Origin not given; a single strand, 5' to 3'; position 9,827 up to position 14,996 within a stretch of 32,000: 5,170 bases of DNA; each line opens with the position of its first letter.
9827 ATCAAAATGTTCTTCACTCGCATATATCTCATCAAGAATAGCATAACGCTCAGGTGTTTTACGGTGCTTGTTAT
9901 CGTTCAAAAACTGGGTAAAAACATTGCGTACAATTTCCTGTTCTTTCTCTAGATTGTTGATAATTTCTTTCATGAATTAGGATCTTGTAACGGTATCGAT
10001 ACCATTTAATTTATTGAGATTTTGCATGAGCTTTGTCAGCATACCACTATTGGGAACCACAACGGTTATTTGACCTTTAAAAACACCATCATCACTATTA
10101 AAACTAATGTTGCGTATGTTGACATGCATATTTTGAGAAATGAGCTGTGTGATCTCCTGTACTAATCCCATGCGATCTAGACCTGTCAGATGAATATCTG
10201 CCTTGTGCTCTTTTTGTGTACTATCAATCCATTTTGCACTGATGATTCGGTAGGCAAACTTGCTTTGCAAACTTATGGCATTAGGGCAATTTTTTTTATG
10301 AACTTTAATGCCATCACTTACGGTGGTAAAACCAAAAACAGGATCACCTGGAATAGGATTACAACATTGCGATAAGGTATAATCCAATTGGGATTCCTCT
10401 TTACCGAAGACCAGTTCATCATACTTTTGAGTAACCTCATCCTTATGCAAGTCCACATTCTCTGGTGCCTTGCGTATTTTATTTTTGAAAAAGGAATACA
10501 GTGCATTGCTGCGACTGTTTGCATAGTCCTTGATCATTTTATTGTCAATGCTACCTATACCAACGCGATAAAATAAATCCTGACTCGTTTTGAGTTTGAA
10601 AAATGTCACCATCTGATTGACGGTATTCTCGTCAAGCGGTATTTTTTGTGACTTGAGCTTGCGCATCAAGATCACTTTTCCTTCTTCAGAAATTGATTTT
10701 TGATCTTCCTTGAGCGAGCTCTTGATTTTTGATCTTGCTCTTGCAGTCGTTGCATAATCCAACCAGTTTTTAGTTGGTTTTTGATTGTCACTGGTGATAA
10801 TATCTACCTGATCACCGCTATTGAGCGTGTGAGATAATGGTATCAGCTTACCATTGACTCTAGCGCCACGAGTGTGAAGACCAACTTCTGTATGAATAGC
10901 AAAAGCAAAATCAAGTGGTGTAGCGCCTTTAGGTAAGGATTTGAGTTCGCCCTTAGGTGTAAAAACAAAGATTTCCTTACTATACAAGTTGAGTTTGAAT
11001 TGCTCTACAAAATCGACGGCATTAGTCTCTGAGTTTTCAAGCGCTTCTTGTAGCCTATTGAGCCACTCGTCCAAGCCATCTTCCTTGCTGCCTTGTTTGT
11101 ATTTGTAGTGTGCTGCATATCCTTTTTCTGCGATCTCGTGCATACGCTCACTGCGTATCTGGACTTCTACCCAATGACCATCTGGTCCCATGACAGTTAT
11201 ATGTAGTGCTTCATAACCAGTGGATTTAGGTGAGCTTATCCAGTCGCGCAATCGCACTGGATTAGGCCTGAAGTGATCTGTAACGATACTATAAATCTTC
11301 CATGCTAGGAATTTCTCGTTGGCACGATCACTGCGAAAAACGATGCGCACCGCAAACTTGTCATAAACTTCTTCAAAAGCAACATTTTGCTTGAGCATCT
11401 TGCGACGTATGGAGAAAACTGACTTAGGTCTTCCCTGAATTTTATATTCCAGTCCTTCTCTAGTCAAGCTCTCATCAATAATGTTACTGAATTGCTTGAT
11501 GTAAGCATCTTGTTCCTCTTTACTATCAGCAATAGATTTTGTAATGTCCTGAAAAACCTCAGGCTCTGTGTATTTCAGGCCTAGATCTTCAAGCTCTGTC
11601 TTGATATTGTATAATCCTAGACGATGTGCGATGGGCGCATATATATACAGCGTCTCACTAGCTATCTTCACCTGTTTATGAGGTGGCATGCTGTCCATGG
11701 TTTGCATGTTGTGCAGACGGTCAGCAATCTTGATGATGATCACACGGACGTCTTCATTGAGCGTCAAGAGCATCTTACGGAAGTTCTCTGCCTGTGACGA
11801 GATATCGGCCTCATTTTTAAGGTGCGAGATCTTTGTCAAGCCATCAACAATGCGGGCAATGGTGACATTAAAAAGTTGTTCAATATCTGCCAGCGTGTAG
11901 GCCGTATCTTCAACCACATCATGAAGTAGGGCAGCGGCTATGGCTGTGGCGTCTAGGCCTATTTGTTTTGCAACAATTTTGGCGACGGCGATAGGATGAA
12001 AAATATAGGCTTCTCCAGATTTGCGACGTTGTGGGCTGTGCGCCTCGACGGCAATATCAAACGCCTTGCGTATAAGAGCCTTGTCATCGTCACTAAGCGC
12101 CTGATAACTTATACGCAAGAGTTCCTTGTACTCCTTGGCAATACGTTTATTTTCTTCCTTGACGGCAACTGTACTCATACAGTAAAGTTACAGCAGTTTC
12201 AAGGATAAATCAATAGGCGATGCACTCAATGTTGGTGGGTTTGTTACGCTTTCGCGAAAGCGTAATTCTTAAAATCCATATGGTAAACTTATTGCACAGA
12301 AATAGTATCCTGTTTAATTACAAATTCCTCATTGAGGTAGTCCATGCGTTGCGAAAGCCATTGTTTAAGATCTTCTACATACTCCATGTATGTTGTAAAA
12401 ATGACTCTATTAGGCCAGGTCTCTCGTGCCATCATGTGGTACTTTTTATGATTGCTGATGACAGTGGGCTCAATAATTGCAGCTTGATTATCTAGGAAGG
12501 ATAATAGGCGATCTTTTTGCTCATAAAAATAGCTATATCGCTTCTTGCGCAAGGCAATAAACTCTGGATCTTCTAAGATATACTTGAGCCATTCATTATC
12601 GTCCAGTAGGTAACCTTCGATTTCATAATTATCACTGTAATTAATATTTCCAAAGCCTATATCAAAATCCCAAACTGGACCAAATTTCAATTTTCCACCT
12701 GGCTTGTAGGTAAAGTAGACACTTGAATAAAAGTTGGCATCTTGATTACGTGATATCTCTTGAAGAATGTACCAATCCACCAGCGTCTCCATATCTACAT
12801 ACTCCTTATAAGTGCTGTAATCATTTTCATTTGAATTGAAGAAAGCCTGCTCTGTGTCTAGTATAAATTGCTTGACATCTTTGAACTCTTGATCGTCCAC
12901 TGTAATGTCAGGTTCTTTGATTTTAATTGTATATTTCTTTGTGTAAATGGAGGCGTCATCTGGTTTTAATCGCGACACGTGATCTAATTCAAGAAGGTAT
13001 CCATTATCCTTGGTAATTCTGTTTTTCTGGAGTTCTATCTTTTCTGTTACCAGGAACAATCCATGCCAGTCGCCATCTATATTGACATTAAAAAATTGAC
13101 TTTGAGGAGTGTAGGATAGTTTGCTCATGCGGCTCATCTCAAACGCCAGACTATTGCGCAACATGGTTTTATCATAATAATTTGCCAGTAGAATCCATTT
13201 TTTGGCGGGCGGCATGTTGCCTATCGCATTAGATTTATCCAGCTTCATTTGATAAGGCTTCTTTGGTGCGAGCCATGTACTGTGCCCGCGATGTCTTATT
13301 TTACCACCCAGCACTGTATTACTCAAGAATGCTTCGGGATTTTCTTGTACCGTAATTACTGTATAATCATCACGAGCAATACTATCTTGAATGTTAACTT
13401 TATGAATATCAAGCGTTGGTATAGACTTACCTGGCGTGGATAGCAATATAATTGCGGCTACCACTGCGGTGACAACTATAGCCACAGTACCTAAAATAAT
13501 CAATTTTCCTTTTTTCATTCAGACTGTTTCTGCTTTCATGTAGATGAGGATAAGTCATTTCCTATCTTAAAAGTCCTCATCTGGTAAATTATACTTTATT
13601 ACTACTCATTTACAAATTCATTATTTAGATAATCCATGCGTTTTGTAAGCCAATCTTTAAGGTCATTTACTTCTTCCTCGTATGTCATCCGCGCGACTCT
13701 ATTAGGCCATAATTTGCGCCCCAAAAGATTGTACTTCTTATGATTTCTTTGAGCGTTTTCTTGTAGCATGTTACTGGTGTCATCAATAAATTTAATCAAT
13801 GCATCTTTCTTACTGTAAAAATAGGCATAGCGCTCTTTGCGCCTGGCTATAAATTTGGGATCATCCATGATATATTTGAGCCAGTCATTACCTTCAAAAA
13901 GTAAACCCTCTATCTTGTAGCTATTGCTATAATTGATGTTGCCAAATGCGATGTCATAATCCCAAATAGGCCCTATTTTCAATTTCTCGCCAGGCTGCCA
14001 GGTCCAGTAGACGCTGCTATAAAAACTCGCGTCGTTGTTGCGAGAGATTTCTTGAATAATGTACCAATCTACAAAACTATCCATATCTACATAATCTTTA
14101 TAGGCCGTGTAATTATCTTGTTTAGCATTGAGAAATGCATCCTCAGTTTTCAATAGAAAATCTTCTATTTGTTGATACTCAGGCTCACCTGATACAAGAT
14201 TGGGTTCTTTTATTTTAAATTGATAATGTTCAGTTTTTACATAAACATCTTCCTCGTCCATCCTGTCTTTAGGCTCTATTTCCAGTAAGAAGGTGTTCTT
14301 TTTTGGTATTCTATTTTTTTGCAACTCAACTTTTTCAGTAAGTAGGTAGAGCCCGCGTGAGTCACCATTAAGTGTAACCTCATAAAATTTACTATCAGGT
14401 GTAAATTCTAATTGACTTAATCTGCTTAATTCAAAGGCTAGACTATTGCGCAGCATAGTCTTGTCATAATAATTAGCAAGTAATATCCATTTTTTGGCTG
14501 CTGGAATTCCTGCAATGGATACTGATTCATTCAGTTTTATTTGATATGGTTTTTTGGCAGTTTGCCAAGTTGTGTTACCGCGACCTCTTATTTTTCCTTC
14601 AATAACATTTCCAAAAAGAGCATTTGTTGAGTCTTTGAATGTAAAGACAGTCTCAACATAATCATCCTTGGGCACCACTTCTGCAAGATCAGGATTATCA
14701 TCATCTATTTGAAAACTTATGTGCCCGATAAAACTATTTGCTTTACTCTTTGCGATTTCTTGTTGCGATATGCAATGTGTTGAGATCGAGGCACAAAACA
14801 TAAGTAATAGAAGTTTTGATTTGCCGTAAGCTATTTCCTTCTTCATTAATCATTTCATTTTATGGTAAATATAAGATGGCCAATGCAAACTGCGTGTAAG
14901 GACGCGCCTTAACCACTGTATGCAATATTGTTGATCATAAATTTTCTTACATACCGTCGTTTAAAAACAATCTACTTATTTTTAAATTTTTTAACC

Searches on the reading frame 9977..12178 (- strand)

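Call 33: search_protein_families(library=pfam, proteins=[window:9977-12178:-], max_evalue=0.001)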
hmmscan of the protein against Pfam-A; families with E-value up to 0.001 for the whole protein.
window:9977-12178:- (733 aa): 6 families
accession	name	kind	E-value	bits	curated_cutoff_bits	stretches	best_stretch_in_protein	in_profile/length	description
PF13328.12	HD_4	-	1.4e-45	155.2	27.2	1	39-189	1-155/156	HD domain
PF04607.23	RelA_SpoT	-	3.8e-30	104.9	27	1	249-364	1-112/113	Region found in RelA / SpoT proteins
PF02824.27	TGS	-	3.2e-22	78.7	22.2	1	403-462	1-60/60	TGS domain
PF13291.12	ACT_4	-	1.9e-18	67.4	27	1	655-732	2-80/80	ACT domain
PF01966.28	HD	-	2.6e-10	41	22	1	60-158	3-116/116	HD domain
PF19296.4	RelA_AH_RIS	-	7e-06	26.7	23.8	1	476-627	4-168/185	RelA/SpoT, AH and RIS domains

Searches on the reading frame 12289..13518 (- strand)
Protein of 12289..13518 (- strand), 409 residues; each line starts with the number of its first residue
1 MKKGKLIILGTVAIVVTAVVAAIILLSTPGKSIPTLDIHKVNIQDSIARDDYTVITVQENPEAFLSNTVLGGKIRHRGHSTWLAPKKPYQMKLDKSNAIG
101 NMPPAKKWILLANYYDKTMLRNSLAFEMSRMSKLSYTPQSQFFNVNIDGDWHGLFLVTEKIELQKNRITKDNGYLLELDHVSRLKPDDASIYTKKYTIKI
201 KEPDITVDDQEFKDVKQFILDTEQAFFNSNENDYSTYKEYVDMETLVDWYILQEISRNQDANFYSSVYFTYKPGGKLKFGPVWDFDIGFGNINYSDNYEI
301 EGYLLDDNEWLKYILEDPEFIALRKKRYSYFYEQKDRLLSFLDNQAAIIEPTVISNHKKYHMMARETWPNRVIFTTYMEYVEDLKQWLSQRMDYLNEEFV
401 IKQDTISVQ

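Call 33: search_protein_families(library=pfam, proteins=[window:12289-13518:-], max_evalue=0.001)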
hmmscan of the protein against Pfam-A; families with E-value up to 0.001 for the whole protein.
window:12289-13518:- (409 aa): 1 family
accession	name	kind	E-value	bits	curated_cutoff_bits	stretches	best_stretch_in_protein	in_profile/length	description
PF08757.17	CotH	-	3.4e-41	142.2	23.8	1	74-395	1-322/322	CotH kinase protein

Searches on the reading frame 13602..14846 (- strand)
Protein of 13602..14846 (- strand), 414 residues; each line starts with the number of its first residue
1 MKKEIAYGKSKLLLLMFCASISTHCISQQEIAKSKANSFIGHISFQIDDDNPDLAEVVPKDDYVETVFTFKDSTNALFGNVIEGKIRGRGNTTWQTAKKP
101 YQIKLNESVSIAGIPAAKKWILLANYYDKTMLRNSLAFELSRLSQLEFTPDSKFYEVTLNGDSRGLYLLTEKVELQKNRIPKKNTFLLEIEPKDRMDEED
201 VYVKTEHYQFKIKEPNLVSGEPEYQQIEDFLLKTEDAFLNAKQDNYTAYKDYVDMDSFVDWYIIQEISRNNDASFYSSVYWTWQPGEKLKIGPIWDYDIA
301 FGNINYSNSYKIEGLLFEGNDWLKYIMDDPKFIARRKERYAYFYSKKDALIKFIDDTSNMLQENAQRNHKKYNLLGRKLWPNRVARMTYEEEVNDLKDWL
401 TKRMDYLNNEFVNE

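Call 34: search_protein_families(library=pfam, proteins=[window:13602-14846:-], max_evalue=0.001)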
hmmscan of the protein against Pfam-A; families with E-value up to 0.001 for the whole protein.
window:13602-14846:- (414 aa): 1 family
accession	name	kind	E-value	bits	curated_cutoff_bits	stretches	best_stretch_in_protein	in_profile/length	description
PF08757.17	CotH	-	1.3e-45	156.8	23.8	1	86-407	1-322/322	CotH kinase protein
